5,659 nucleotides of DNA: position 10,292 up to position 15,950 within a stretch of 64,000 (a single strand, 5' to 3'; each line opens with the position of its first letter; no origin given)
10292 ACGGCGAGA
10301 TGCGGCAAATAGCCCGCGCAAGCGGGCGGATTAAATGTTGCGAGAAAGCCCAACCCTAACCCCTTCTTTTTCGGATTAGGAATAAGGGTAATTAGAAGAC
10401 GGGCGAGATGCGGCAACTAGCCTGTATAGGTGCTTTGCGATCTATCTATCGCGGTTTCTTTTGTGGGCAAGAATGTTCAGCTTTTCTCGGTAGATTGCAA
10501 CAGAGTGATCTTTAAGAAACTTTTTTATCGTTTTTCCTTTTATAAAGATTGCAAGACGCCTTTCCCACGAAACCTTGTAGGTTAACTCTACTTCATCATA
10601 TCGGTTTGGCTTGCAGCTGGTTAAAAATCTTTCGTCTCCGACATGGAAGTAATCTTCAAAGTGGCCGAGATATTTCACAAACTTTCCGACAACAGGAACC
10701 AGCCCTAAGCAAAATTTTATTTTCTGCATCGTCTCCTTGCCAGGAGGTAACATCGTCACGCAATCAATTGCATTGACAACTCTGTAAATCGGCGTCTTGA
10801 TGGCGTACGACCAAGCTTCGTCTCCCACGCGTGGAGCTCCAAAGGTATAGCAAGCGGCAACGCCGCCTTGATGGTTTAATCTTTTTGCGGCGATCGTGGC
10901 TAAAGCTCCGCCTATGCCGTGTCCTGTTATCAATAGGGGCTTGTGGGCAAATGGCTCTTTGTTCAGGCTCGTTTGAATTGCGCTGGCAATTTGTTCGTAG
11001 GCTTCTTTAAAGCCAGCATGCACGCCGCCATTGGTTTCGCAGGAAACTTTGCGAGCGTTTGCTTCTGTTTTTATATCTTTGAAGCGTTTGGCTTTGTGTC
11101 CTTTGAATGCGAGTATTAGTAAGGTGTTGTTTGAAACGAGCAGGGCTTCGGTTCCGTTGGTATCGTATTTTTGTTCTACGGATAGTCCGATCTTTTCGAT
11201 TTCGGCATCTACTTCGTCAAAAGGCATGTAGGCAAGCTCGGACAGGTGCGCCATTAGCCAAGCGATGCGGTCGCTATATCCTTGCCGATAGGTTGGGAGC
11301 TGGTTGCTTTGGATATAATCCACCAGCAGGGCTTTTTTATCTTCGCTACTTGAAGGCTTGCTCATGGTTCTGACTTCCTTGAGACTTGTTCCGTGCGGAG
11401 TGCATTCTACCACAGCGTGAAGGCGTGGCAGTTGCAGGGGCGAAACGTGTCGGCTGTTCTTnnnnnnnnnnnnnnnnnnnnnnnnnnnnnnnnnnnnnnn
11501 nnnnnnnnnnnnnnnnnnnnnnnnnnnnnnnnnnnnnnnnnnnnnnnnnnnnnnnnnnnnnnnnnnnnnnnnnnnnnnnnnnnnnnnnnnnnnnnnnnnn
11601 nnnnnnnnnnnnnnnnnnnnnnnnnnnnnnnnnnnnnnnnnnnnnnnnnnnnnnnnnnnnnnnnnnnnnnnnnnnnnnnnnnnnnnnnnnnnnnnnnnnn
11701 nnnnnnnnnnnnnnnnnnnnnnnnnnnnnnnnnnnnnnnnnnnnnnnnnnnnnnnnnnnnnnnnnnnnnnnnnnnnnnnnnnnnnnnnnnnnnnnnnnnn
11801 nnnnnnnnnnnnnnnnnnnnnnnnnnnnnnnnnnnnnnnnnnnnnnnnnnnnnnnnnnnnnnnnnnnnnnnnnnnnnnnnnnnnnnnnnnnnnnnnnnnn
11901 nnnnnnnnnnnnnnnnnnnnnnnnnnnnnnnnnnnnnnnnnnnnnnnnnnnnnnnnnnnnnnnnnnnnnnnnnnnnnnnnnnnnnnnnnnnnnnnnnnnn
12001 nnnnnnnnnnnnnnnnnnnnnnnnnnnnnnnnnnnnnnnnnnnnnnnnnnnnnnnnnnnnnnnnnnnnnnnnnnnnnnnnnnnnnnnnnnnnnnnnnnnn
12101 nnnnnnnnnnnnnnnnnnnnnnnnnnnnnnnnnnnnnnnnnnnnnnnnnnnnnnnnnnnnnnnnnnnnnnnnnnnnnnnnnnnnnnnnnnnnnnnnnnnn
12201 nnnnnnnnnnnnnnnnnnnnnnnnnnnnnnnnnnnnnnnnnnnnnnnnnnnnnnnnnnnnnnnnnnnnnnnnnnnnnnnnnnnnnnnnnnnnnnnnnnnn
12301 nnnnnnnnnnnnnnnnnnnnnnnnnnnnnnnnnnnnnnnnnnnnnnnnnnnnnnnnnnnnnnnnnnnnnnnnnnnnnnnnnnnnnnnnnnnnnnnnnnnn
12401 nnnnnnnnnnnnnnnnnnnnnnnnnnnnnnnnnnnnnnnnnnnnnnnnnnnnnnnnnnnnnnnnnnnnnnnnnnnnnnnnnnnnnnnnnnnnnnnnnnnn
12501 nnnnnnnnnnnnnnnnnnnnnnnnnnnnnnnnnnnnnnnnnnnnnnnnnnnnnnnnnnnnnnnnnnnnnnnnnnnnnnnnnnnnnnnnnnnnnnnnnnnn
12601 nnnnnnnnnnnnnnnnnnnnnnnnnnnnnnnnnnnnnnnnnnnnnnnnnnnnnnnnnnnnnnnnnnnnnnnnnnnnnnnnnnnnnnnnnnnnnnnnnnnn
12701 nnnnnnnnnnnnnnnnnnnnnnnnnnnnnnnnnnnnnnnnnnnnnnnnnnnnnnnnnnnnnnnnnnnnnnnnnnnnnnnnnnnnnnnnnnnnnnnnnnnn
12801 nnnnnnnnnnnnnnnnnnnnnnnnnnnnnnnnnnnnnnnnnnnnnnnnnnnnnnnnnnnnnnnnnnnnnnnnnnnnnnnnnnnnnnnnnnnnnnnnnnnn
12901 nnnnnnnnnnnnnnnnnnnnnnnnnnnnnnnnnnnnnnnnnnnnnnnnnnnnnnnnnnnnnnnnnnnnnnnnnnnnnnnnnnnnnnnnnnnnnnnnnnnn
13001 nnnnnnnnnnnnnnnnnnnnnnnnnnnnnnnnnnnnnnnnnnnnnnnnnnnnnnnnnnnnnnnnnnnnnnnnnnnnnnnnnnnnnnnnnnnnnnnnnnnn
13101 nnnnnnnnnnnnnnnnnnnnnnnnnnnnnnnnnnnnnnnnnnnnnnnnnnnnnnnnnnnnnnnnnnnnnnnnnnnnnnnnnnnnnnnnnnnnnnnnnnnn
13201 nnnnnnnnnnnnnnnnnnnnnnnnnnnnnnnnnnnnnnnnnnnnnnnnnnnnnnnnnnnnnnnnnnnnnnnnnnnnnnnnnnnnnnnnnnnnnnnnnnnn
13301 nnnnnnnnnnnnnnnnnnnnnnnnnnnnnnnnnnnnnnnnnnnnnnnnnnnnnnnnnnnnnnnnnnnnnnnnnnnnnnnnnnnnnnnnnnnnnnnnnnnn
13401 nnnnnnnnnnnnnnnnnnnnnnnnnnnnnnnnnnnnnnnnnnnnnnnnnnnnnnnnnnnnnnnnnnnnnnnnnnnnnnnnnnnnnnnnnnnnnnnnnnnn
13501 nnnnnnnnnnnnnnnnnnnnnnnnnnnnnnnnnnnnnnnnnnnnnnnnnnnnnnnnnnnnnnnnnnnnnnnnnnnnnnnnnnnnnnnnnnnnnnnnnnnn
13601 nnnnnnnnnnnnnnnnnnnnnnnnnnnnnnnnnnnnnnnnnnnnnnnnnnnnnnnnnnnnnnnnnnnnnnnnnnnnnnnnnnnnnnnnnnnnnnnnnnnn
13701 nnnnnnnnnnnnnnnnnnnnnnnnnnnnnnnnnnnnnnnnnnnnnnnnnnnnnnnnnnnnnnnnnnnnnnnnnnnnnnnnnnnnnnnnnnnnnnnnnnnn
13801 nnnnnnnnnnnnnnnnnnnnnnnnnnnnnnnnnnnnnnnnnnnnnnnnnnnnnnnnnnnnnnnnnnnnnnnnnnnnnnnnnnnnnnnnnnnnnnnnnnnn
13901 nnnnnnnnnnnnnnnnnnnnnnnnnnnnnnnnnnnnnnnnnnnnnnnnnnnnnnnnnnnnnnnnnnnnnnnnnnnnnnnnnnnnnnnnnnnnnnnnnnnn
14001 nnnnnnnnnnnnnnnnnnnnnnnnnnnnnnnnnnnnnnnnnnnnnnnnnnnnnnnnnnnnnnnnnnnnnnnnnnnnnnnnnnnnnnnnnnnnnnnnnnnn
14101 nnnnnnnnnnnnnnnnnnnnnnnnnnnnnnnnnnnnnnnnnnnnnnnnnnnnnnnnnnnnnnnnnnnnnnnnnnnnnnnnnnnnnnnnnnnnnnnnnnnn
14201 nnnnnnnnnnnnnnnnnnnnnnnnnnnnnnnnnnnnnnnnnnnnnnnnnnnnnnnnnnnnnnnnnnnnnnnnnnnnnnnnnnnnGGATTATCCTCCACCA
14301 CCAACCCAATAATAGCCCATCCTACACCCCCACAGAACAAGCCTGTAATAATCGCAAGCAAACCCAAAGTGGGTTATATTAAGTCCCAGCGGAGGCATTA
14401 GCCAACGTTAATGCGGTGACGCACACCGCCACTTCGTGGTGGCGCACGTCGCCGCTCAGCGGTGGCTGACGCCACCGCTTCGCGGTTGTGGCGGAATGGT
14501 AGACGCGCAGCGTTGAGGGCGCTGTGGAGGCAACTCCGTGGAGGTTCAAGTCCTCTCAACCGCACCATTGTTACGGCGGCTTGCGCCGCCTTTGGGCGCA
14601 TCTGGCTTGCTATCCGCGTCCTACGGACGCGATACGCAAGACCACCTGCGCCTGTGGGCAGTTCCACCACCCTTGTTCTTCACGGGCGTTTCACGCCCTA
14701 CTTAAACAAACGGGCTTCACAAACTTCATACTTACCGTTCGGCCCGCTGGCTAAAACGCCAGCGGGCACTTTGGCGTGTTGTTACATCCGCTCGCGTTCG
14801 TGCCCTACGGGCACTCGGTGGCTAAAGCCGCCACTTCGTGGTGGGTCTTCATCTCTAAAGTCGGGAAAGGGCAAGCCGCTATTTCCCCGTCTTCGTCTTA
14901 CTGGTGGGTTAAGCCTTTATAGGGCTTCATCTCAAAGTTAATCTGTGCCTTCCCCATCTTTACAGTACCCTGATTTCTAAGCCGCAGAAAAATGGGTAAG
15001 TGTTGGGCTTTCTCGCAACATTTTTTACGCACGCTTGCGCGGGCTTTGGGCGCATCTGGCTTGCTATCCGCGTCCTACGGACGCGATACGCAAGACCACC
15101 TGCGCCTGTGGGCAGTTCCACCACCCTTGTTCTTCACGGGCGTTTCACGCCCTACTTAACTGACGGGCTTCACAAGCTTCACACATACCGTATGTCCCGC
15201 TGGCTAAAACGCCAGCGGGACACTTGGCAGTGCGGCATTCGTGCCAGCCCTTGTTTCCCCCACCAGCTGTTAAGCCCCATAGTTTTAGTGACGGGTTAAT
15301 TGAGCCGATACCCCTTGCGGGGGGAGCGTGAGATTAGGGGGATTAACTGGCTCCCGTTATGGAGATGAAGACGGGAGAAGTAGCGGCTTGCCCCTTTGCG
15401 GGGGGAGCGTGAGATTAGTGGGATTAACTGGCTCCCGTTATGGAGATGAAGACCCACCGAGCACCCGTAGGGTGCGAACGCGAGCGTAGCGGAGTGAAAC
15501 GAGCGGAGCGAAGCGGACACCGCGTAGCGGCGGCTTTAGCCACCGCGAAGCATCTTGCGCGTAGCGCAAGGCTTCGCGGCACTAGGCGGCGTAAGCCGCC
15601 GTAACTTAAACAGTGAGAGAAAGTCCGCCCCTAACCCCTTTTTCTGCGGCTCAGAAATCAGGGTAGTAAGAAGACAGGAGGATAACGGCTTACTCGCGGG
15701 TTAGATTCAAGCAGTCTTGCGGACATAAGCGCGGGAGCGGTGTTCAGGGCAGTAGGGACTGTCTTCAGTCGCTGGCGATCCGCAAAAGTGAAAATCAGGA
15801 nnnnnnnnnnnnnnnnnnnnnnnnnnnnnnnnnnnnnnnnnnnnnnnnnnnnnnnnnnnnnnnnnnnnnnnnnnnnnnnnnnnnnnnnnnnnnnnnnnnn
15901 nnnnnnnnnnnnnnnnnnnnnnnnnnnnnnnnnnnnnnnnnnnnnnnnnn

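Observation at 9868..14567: Accessory island bracketed by two different tRNA-Leu genes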

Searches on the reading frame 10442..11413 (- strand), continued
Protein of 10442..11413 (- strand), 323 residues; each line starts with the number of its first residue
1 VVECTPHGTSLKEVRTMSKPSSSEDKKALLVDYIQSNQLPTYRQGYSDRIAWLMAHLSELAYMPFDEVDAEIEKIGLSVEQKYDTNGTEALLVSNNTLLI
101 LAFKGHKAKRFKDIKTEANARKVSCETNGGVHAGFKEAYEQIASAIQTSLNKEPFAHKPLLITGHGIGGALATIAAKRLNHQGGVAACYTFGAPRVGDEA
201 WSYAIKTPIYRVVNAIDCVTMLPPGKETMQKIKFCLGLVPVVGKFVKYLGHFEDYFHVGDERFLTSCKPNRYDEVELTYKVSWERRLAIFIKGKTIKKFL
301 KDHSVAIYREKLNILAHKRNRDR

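Call 49: search_protein_families(library=pfam, proteins=[L001:1289-2218:-, L001:2519-3508:-, L001:3521-3955:-, L001:4502-5956:+], max_evalue=0.01)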
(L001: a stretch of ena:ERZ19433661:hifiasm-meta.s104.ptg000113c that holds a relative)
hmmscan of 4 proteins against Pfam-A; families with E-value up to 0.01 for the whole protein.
L001:1289-2218:- (309 aa): 0 families

L001:2519-3508:- (329 aa): 1 family
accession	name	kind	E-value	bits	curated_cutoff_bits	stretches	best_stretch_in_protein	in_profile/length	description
PF13271.11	DUF4062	-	0.0021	18.7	24.7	1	127-195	1-67/82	Domain of unknown function (DUF4062)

L001:3521-3955:- (144 aa): 0 families

L001:4502-5956:+ (484 aa): 6 families
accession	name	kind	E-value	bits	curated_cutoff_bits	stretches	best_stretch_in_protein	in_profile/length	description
PF01555.25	N6_N4_Mtase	-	2.5e-40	139.2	26.7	1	51-344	1-220/221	DNA methylase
PF01844.29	HNH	-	2.1e-10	41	21.4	1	392-441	1-47/47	HNH endonuclease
PF14279.12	HNH_5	-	1.6e-09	38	27.5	1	392-445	1-50/56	HNH endonuclease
PF02945.21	Endonuclease_7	-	0.00045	20.5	23.6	1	380-440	14-65/82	Recombination endonuclease VII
PF02086.21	MethyltransfD12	-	0.00057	20.1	22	0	39-66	164-194/253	D12 class N6 adenine-specific DNA methyltransferase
PF05724.17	TPMT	-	0.0019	18.4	26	1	281-343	12-75/218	Thiopurine S-methyltransferase (TPMT)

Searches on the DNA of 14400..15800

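Call 77: search_with_rna_model(model_id=R1, source=window, start=14400, end=15800, max_evalue=1, show_alignments=3)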
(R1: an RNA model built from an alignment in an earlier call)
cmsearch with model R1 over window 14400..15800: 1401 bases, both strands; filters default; matches with E-value up to 1: 4.
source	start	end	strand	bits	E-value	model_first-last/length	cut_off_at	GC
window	14575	14700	-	49.2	1.2e-13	1-176/176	no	0.64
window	15029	15154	-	48.4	2.1e-13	1-176/176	no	0.63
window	15381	15600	+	16.3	0.0001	1-176/176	no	0.64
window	14400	14457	-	7.3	0.029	1-58/176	3'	0.66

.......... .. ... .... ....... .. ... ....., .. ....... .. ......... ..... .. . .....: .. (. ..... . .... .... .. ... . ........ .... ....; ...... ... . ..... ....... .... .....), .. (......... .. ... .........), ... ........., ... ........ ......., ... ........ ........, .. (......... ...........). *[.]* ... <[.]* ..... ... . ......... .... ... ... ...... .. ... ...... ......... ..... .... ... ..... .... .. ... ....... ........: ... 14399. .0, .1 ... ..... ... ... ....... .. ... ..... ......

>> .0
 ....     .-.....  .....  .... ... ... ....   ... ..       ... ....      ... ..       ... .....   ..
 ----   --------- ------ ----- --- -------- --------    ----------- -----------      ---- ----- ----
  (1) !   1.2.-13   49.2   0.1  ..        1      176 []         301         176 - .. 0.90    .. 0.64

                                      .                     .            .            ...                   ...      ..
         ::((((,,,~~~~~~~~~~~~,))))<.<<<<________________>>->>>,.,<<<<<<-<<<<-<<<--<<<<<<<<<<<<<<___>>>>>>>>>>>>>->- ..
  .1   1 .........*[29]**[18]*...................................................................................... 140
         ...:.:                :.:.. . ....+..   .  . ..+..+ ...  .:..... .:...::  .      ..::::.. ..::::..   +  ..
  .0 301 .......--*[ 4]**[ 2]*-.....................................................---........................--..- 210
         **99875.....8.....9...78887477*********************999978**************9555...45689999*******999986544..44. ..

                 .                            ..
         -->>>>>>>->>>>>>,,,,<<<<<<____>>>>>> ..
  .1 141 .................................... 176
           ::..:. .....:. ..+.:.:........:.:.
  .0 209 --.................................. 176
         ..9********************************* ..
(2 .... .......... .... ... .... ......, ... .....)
